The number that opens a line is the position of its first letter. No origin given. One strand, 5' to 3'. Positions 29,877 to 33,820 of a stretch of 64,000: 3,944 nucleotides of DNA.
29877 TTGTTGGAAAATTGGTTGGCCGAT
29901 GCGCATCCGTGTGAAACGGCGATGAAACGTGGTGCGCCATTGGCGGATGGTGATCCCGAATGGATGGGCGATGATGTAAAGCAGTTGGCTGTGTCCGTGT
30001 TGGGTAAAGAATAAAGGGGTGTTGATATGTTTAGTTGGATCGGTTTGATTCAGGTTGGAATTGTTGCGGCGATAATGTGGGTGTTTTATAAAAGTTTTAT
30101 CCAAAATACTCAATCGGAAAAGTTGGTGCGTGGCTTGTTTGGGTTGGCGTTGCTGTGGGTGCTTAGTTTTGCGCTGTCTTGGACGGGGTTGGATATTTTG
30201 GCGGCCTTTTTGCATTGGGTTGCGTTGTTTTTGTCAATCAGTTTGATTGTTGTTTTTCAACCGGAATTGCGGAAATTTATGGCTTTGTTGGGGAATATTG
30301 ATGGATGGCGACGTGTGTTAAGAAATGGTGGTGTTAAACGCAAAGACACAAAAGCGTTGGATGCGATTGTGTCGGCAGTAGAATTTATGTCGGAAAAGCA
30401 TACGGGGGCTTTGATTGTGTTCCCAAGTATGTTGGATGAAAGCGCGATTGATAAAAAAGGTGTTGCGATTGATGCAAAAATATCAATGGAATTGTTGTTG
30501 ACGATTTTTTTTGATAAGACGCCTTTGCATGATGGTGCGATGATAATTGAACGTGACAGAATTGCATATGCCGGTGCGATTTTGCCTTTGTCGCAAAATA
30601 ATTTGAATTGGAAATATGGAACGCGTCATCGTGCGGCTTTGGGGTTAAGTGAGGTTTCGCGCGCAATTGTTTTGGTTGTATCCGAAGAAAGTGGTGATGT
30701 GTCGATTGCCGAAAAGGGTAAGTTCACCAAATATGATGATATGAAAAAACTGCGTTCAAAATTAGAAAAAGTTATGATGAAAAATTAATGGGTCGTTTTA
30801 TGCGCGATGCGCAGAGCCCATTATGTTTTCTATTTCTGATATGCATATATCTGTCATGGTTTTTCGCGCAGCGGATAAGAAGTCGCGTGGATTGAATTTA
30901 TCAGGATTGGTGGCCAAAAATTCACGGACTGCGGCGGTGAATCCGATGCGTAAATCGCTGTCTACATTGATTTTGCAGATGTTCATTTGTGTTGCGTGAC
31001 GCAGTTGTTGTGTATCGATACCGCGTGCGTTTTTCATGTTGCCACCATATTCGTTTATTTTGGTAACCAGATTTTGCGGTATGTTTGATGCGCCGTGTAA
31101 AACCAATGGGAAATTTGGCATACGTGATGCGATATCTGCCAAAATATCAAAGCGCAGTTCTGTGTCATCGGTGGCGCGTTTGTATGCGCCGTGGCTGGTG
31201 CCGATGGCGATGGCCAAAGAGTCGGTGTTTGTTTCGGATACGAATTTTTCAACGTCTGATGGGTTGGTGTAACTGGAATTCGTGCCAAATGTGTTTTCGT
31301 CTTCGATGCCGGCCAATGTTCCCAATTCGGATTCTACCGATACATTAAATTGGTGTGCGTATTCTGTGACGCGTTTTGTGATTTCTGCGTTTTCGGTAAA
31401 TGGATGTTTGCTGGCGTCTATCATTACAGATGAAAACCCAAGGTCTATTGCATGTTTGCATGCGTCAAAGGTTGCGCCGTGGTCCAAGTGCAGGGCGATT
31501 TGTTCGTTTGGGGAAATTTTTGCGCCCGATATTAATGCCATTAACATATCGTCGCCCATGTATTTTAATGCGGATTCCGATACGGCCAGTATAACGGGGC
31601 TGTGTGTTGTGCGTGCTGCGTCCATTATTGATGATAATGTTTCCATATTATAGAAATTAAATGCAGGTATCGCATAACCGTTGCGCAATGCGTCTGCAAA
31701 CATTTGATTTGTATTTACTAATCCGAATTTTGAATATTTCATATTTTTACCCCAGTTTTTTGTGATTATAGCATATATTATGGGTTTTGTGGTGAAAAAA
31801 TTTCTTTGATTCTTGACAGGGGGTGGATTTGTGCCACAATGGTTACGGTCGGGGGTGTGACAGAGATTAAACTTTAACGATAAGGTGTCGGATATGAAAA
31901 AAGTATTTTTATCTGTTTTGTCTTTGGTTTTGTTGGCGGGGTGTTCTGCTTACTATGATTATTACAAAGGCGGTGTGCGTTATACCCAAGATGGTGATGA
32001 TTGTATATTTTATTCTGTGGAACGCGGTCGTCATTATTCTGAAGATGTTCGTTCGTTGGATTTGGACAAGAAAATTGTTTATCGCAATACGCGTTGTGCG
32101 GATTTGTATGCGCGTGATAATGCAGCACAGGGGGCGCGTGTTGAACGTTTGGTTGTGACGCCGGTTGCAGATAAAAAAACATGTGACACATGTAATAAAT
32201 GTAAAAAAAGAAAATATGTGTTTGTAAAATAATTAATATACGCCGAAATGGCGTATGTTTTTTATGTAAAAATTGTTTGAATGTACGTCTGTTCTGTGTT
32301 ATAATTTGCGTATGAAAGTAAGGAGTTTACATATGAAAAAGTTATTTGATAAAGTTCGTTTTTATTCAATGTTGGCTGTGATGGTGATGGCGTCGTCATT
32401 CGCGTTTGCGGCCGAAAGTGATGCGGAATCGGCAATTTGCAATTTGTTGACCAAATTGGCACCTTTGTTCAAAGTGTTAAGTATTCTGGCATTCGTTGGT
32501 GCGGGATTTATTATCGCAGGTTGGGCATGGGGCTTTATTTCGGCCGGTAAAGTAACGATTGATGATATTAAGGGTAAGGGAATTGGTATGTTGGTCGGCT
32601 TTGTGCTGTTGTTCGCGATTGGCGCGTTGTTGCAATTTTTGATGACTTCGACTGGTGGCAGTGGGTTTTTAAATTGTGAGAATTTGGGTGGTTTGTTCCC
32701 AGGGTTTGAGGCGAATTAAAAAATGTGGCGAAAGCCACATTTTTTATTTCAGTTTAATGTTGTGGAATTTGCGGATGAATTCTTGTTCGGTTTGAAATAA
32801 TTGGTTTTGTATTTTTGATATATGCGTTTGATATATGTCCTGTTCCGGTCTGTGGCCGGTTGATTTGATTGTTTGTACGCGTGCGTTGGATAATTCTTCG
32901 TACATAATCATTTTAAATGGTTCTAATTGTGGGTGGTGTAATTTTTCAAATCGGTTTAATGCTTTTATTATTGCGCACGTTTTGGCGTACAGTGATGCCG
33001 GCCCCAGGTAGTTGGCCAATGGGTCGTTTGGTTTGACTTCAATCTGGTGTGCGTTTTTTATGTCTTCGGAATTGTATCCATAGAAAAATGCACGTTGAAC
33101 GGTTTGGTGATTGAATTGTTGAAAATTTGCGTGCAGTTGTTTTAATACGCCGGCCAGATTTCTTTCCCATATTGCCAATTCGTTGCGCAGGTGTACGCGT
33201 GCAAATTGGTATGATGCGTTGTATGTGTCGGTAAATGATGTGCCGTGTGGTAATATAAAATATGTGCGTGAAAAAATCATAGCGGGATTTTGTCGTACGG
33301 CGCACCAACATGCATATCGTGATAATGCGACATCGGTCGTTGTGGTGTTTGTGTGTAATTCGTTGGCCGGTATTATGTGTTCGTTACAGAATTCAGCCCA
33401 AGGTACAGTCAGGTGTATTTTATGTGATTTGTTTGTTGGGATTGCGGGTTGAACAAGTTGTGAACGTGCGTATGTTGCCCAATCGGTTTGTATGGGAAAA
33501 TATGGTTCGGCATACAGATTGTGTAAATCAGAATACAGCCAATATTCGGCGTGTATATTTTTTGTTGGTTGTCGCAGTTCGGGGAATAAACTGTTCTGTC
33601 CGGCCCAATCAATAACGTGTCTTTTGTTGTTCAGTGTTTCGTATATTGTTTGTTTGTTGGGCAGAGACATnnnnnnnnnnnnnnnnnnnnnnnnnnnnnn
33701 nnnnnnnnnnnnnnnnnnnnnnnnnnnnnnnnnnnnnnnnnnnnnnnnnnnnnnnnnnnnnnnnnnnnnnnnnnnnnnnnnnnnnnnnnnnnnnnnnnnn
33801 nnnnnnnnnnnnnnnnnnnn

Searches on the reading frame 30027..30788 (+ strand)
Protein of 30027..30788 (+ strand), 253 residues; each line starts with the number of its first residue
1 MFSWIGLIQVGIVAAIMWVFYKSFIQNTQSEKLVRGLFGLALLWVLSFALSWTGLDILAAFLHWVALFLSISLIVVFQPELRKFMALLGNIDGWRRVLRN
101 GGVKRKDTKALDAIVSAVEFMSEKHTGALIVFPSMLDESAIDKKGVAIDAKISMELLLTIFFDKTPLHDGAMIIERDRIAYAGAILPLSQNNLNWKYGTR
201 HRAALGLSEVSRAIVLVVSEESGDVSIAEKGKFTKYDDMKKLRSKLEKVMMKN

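Call 60: search_protein_families(library=pfam, proteins=[window:30027-30788:+])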
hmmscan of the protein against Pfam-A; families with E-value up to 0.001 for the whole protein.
window:30027-30788:+ (253 aa): 1 family
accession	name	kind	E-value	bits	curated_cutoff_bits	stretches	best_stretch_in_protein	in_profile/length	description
PF02457.21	DAC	-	5.5e-38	129.6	27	1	116-232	2-118/119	DisA bacterial checkpoint controller nucleotide-binding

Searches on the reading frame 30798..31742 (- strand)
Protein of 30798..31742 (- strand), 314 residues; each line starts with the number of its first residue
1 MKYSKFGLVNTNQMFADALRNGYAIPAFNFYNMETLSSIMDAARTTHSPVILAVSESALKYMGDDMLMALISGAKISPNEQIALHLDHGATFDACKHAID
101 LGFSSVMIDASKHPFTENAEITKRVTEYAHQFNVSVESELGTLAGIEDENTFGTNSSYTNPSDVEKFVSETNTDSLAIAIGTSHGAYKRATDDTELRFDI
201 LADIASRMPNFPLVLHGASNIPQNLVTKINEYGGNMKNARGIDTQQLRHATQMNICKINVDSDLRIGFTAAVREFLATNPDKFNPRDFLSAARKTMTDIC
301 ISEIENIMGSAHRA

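Call 36: search_protein_families(library=pfam, proteins=[window:30798-31742:-])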
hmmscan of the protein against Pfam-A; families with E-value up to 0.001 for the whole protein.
window:30798-31742:- (314 aa): 1 family
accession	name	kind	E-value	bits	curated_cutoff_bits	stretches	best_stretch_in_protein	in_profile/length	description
PF01116.26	F_bP_aldolase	-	7.3e-91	305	25.5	1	9-311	1-275/277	Fructose-bisphosphate aldolase class-II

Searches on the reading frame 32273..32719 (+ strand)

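Call 60: search_protein_families(library=pfam, proteins=[window:32273-32719:+])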
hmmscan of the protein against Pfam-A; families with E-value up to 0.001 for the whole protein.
window:32273-32719:+ (148 aa): 1 family
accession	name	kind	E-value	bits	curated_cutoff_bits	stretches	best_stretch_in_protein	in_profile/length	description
PF04956.18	TrbC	-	1.5e-05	25.5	27.9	1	21-115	5-90/98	TrbC/VIRB2 pilin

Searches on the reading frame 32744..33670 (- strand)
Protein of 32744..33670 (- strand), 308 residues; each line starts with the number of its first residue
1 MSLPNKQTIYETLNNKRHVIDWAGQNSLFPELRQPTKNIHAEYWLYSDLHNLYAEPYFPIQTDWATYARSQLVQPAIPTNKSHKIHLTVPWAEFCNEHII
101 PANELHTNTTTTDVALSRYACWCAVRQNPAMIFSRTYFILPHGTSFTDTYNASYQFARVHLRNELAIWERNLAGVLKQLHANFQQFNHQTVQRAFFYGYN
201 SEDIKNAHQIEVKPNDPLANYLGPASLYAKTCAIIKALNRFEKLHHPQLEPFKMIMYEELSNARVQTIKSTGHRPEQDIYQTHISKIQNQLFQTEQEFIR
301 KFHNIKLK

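Call 36: search_protein_families(library=pfam, proteins=[window:32744-33670:-])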
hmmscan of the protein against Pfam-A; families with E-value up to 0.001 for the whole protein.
window:32744-33670:- (308 aa): 1 family
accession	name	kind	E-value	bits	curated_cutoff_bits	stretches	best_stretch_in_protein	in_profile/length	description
PF11884.13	DUF3404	-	0.00037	20.2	25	1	121-200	89-166/259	Domain of unknown function (DUF3404)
